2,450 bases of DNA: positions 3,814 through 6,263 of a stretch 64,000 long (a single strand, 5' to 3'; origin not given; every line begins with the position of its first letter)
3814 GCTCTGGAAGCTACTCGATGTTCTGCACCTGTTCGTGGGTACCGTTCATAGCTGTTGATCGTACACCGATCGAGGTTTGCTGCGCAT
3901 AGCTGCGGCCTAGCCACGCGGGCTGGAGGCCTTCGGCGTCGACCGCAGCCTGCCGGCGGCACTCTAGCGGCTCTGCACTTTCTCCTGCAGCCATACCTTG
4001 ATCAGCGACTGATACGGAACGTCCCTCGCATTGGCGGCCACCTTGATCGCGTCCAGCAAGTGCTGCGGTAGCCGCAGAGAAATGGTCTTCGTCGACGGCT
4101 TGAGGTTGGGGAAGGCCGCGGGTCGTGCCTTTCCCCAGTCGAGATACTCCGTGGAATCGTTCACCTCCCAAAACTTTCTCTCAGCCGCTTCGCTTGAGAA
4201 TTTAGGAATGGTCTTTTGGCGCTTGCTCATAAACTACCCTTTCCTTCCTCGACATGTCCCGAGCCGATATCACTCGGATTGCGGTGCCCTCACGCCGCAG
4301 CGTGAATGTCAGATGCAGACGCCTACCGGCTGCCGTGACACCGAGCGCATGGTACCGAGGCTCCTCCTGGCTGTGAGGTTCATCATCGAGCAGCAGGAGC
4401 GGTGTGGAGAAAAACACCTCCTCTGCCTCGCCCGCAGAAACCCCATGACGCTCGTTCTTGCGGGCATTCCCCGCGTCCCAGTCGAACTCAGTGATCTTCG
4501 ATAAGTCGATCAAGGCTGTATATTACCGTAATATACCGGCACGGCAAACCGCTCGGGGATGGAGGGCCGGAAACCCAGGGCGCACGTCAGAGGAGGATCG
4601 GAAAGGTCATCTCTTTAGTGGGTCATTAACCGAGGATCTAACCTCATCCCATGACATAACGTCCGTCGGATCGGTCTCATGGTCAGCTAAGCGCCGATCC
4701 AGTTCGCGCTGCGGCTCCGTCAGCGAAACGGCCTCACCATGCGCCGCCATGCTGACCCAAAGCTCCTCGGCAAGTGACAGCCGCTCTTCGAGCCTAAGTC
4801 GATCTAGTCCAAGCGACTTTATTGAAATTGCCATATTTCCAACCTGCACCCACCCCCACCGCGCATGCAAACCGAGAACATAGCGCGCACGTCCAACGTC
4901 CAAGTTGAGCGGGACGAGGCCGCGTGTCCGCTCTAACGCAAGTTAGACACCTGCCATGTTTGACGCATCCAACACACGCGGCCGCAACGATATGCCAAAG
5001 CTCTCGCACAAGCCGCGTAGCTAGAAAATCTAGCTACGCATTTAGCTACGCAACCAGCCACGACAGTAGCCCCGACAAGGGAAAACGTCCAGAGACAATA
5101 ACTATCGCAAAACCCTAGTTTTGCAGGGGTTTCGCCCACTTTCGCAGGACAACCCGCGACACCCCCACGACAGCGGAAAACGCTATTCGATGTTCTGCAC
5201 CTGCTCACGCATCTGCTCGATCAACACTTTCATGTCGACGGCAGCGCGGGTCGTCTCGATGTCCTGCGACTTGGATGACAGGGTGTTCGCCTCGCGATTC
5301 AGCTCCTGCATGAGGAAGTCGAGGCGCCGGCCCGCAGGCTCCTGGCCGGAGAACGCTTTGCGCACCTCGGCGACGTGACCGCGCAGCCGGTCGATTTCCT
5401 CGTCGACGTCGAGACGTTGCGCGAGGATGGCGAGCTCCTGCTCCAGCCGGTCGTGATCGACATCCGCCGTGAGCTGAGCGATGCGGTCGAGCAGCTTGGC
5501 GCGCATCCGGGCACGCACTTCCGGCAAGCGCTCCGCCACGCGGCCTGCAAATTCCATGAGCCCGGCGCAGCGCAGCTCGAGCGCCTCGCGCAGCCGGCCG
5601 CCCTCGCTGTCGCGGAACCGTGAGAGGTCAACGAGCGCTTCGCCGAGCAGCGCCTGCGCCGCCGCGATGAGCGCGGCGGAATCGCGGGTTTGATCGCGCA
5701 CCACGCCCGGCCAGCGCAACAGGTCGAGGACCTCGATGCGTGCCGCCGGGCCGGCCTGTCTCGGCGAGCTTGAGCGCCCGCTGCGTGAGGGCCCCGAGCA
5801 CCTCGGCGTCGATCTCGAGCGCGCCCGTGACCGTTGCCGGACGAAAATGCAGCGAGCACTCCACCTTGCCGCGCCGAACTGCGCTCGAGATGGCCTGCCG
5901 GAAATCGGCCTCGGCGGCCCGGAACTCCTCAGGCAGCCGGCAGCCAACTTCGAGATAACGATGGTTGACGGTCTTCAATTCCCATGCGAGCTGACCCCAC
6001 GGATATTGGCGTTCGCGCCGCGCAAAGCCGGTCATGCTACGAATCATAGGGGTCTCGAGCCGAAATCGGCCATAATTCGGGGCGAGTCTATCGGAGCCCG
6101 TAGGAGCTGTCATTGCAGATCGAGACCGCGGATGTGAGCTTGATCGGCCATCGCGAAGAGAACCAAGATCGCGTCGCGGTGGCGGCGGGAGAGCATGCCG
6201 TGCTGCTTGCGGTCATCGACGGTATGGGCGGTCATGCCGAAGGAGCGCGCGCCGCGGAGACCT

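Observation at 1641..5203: Three accessory segments stacked at the yicC 3' end, separated by four progressively decayed copies of the yicC terminal codons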

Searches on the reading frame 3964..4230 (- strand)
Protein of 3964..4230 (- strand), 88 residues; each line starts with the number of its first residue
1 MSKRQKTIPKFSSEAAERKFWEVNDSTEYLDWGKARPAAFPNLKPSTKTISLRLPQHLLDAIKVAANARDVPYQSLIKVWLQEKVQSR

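Call 7: search_protein_families(library=pfam, proteins=[window:3964-4230:-], max_evalue=0.01)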
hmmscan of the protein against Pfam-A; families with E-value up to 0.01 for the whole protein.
window:3964-4230:- (88 aa): 1 family
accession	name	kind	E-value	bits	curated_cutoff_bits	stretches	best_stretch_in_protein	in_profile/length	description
PF12441.14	CopG_antitoxin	-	1.1e-33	116.2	28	1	6-84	1-79/79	CopG antitoxin of type II toxin-antitoxin system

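Call 30: find_encoding_contigs(protein=window:3964-4230:-, flank=10000, max_places=8)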
Protein window:3964-4230:- (88 aa): 17 contigs read that carry it; 8 places shown.
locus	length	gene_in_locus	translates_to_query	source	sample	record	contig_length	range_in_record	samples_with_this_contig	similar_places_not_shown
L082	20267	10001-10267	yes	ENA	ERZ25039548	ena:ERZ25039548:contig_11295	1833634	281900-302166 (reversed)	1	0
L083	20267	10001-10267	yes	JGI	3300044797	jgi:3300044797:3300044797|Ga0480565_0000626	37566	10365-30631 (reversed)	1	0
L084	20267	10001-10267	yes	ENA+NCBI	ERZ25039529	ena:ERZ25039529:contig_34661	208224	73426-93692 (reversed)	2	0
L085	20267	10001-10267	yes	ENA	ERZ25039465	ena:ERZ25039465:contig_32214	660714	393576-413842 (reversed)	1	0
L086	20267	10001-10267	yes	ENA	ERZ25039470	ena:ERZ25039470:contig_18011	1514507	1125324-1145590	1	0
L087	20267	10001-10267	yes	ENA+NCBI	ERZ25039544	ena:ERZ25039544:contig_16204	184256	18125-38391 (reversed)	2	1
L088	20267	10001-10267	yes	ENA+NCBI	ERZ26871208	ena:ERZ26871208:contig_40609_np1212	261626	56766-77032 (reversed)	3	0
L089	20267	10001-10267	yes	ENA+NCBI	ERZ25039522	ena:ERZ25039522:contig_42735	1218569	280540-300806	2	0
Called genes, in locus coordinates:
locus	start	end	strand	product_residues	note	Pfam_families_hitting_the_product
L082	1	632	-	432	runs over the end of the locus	PF00285:Citrate_synt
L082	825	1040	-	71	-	PF01197:Ribosomal_L31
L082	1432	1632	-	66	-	PF06969:HemN_C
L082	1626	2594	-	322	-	PF04055:Radical_SAM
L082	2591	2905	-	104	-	PF01725:Ham1p_like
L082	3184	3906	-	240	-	PF01138:RNase_PH, PF03725:RNase_PH_C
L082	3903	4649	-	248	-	PF00481:PP2C (faint), PF13672:PP2C_2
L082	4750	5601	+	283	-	PF03755:YicC-like_N, PF08340:YicC-like_C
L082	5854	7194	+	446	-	PF13356:Arm-DNA-bind_3, PF22022:Phage_int_M, PF00589:Phage_integrase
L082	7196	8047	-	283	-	PF03432:Relaxase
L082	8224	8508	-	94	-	-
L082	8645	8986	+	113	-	-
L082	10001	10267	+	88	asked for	PF12441:CopG_antitoxin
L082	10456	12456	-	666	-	PF03169:OPT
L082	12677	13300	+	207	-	PF00625:Guanylate_kin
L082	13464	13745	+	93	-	PF01192:RNA_pol_Rpb6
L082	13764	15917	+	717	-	PF13328:HD_4, PF01966:HD, PF04607:RelA_SpoT, PF02824:TGS, PF19296:RelA_AH, PF28438:RelA_RIS, PF13291:ACT_4, PF22629:ACT_AHAS_ss (faint)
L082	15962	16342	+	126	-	PF01042:Ribonuc_L-PSP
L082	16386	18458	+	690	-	PF17191:RecG_wedge, PF01336:tRNA_anti-codon (weak), PF00270:DEAD, PF04851:ResIII, PF00271:Helicase_C, PF22590:Cas3-like_C_2 (weak), PF19833:RecG_dom3_C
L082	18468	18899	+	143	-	PF04345:Chor_lyase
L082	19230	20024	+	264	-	PF01040:UbiA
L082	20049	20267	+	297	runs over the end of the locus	PF13489:Methyltransf_23 (weak), PF08241:Methyltransf_11, PF08242:Methyltransf_12, PF13649:Methyltransf_25, PF13847:Methyltransf_31 (weak)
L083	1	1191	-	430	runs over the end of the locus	PF00285:Citrate_synt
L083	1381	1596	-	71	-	PF01197:Ribosomal_L31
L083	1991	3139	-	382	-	PF04055:Radical_SAM, PF06969:HemN_C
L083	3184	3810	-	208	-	PF01725:Ham1p_like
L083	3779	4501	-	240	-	PF01138:RNase_PH, PF03725:RNase_PH_C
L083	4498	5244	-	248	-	PF00481:PP2C (faint), PF13672:PP2C_2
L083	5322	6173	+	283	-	PF03755:YicC-like_N, PF08340:YicC-like_C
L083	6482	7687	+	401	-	PF13356:Arm-DNA-bind_3, PF22022:Phage_int_M, PF00589:Phage_integrase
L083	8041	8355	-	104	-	-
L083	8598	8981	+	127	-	-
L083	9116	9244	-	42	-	-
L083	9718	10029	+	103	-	PF04365:BrnT_toxin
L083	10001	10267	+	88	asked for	PF12441:CopG_antitoxin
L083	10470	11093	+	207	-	PF00625:Guanylate_kin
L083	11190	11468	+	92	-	PF01192:RNA_pol_Rpb6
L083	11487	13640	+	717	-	PF13328:HD_4, PF01966:HD, PF04607:RelA_SpoT, PF02824:TGS, PF19296:RelA_AH, PF28438:RelA_RIS, PF13291:ACT_4, PF22629:ACT_AHAS_ss (weak)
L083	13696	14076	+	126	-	PF01042:Ribonuc_L-PSP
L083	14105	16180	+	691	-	PF17191:RecG_wedge, PF00270:DEAD, PF04851:ResIII, PF00271:Helicase_C, PF19833:RecG_dom3_C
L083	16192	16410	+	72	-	-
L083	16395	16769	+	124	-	PF04345:Chor_lyase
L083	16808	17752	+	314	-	PF01040:UbiA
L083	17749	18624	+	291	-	PF13489:Methyltransf_23, PF13847:Methyltransf_31, PF08241:Methyltransf_11, PF08242:Methyltransf_12, PF13649:Methyltransf_25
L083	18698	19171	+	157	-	PF10003:DUF2244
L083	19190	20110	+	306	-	PF02790:COX2_TM, PF00116:COX2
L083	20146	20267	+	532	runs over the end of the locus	PF00115:COX1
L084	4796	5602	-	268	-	PF03432:Relaxase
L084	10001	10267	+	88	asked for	PF12441:CopG_antitoxin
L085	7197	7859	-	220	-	PF03432:Relaxase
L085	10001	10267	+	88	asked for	PF12441:CopG_antitoxin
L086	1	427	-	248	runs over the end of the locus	PF00481:PP2C (faint), PF13672:PP2C_2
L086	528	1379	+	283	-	PF03755:YicC-like_N, PF08340:YicC-like_C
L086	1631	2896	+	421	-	PF13356:Arm-DNA-bind_3, PF22022:Phage_int_M, PF00589:Phage_integrase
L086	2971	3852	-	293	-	PF03432:Relaxase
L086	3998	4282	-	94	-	-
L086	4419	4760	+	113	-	-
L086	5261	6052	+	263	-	-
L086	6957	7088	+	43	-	-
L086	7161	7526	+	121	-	-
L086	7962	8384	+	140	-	-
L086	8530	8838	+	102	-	-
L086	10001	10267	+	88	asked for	PF12441:CopG_antitoxin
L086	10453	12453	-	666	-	PF03169:OPT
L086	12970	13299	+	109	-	PF00625:Guanylate_kin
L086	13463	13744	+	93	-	PF01192:RNA_pol_Rpb6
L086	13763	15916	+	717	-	PF13328:HD_4, PF01966:HD, PF04607:RelA_SpoT, PF02824:TGS, PF19296:RelA_AH, PF28438:RelA_RIS, PF13291:ACT_4, PF22629:ACT_AHAS_ss (faint)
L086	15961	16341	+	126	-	PF01042:Ribonuc_L-PSP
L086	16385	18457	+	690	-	PF17191:RecG_wedge, PF01336:tRNA_anti-codon (weak), PF00270:DEAD, PF04851:ResIII, PF00271:Helicase_C, PF22590:Cas3-like_C_2 (weak), PF19833:RecG_dom3_C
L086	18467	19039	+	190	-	PF04345:Chor_lyase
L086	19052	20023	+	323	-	PF01040:UbiA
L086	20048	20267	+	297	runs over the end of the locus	PF13489:Methyltransf_23 (weak), PF08241:Methyltransf_11, PF08242:Methyltransf_12, PF13649:Methyltransf_25, PF13847:Methyltransf_31 (weak)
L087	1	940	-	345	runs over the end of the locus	PF03432:Relaxase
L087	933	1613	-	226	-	-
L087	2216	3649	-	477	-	PF14319:Zn_Tnp_IS91, PF04986:Y2_Tnp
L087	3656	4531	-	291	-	PF13495:Phage_int_SAM_4, PF00589:Phage_integrase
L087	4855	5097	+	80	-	-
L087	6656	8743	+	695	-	-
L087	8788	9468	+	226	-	PF11340:DUF3142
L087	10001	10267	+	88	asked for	PF12441:CopG_antitoxin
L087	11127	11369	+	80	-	PF04014:MazE_antitoxin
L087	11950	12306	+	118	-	-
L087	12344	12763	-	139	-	-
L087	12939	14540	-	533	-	PF00912:Transgly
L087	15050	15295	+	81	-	-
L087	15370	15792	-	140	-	-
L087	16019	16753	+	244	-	PF12412:DUF3667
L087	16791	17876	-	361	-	PF00144:Beta-lactamase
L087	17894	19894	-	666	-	PF03169:OPT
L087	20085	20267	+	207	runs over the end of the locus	PF00625:Guanylate_kin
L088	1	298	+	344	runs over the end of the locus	PF22022:Phage_int_M, PF00589:Phage_integrase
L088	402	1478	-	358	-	PF03432:Relaxase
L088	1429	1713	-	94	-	-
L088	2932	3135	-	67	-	-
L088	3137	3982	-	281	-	PF13191:AAA_16 (weak), PF13401:AAA_22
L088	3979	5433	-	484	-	PF00665:rve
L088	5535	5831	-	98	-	-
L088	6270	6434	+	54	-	PF07661:MORN_2 (faint)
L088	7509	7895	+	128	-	-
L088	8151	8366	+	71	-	-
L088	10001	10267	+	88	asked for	PF12441:CopG_antitoxin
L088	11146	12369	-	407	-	PF02661:Fic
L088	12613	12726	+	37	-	-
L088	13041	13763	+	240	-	-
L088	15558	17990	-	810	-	PF01833:TIG (weak), PF01011:PQQ (faint), PF13360:PQQ_2, PF13570:Beta-prop_ACSF4 (weak)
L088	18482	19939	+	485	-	-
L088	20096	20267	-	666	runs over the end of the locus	PF03169:OPT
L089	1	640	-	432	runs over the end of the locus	PF00285:Citrate_synt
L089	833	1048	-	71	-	PF01197:Ribosomal_L31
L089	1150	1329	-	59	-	-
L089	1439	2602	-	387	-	PF04055:Radical_SAM, PF06969:HemN_C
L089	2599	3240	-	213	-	PF01725:Ham1p_like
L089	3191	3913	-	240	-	PF01138:RNase_PH, PF03725:RNase_PH_C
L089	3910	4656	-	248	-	PF00481:PP2C (faint), PF13672:PP2C_2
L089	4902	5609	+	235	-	PF03755:YicC-like_N, PF08340:YicC-like_C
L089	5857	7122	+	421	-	PF13356:Arm-DNA-bind_3, PF22022:Phage_int_M, PF00589:Phage_integrase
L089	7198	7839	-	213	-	PF03432:Relaxase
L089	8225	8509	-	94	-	-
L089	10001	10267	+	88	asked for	PF12441:CopG_antitoxin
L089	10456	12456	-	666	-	PF03169:OPT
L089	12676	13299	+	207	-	PF00625:Guanylate_kin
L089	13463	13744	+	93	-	PF01192:RNA_pol_Rpb6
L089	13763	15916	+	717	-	PF13328:HD_4, PF01966:HD, PF04607:RelA_SpoT, PF02824:TGS, PF19296:RelA_AH, PF28438:RelA_RIS, PF13291:ACT_4, PF22629:ACT_AHAS_ss (faint)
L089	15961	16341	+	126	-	PF01042:Ribonuc_L-PSP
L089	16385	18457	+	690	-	PF17191:RecG_wedge, PF01336:tRNA_anti-codon (weak), PF00270:DEAD, PF04851:ResIII, PF00271:Helicase_C, PF22590:Cas3-like_C_2 (weak), PF19833:RecG_dom3_C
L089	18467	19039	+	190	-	PF04345:Chor_lyase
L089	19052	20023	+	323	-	PF01040:UbiA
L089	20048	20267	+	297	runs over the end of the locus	PF13489:Methyltransf_23 (weak), PF08241:Methyltransf_11, PF08242:Methyltransf_12, PF13649:Methyltransf_25, PF13847:Methyltransf_31 (weak)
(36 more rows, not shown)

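Call 47: search_protein_families(library=pfam, proteins=[L082:5854-7194:+, L082:7196-8047:-, L082:8224-8508:-, L082:8645-8986:+, L083:8041-8355:-, L083:8598-8981:+], max_evalue=0.1)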
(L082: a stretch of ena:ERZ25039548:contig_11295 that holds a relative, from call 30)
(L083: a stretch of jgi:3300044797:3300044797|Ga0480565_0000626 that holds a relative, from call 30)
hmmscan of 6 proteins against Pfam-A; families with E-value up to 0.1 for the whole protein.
L082:5854-7194:+ (446 aa): 3 families
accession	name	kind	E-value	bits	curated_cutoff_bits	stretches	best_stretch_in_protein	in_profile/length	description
PF13356.12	Arm-DNA-bind_3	-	1.9e-16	60.4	27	1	24-92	17-83/83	Arm DNA-binding domain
PF22022.2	Phage_int_M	-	1.3e-12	48.2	27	1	109-201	1-94/96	Phage integrase central domain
PF00589.27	Phage_integrase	-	1.9e-08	34.7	27.1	1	216-320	3-106/172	Phage integrase family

L082:7196-8047:- (283 aa): 3 families
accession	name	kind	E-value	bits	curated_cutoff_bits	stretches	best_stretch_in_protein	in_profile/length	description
PF03432.20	Relaxase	-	1.6e-11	45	24.6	1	60-146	41-131/132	MobA/VirD2-like, nuclease domain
PF03389.21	MobA_MobL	-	0.022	15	26.7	1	61-114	66-122/224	MobA/MobL family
PF18561.7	Regnase_1_C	-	0.071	13.3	25.7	0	244-260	30-46/46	Endoribonuclease Regnase 1/ ZC3H12 C-terminal domain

L082:8224-8508:- (94 aa): 0 families

L082:8645-8986:+ (113 aa): 0 families

L083:8041-8355:- (104 aa): 2 families
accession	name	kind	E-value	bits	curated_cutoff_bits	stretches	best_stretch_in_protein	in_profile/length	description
PF12728.13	HTH_17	-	0.0004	21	27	1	14-62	1-48/51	Helix-turn-helix domain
PF15771.10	IHO1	-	0.083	12.1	27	1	31-73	222-264/575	Interactor of HORMAD1 protein 1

L083:8598-8981:+ (127 aa): 0 families

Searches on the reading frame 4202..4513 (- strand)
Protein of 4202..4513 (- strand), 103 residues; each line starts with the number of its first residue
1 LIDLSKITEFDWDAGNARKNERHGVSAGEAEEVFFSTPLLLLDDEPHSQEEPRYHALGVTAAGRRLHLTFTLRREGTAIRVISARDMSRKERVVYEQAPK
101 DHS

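Call 7: search_protein_families(library=pfam, proteins=[window:4202-4513:-], max_evalue=0.01)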
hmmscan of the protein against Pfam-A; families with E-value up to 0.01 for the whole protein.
window:4202-4513:- (103 aa): 1 family
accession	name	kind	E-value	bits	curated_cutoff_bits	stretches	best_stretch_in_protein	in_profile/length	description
PF04365.19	BrnT_toxin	-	4.9e-21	75.3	34.5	1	12-91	1-77/77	Ribonuclease toxin, BrnT, of type II toxin-antitoxin system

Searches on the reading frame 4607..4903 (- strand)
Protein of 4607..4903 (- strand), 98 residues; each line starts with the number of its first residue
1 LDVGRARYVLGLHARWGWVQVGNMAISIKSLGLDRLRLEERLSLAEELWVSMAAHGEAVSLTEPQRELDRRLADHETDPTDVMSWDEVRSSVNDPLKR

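Call 7: search_protein_families(library=pfam, proteins=[window:4607-4903:-], max_evalue=0.01)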
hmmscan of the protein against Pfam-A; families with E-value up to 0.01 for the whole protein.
window:4607-4903:- (98 aa): 1 family
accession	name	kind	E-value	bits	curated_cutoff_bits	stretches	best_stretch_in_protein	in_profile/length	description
PF09720.15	Unstab_antitox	-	4.1e-11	43.2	23.3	1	36-88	2-54/54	Putative addiction module component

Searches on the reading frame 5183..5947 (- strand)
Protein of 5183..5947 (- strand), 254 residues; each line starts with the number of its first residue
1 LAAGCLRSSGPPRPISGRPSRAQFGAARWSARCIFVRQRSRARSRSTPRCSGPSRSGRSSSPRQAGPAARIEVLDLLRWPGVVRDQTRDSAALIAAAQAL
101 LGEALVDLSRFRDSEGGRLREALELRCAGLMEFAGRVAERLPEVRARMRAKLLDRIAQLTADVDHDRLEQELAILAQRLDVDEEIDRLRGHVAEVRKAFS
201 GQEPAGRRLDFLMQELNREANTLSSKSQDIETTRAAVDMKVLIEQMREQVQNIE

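Call 7: search_protein_families(library=pfam, proteins=[window:5183-5947:-], max_evalue=0.01)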
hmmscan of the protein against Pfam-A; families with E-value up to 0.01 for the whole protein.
window:5183-5947:- (254 aa): 3 families
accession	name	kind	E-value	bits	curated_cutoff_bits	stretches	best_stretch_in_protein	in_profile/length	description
PF08340.16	YicC-like_C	-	1.7e-42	144.7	27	1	137-254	1-120/120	Endoribonuclease YicC-like, C-terminal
PF03755.18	YicC-like_N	-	1.4e-05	26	25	1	68-120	101-155/156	Endoribonuclease YicC-like, N-terminal region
PF06419.17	COG6_N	-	0.0053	17.3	27.4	0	158-237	15-94/114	Conserved oligomeric complex COG6, N-terminal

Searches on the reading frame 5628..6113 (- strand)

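Call 7: search_protein_families(library=pfam, proteins=[window:5628-6113:-], max_evalue=0.01)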
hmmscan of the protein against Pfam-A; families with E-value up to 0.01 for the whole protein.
window:5628-6113:- (161 aa): 1 family
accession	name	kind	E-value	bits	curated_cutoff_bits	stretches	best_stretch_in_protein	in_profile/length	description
PF03755.18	YicC-like_N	-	2.2e-26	93.6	25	1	24-118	1-96/156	Endoribonuclease YicC-like, N-terminal region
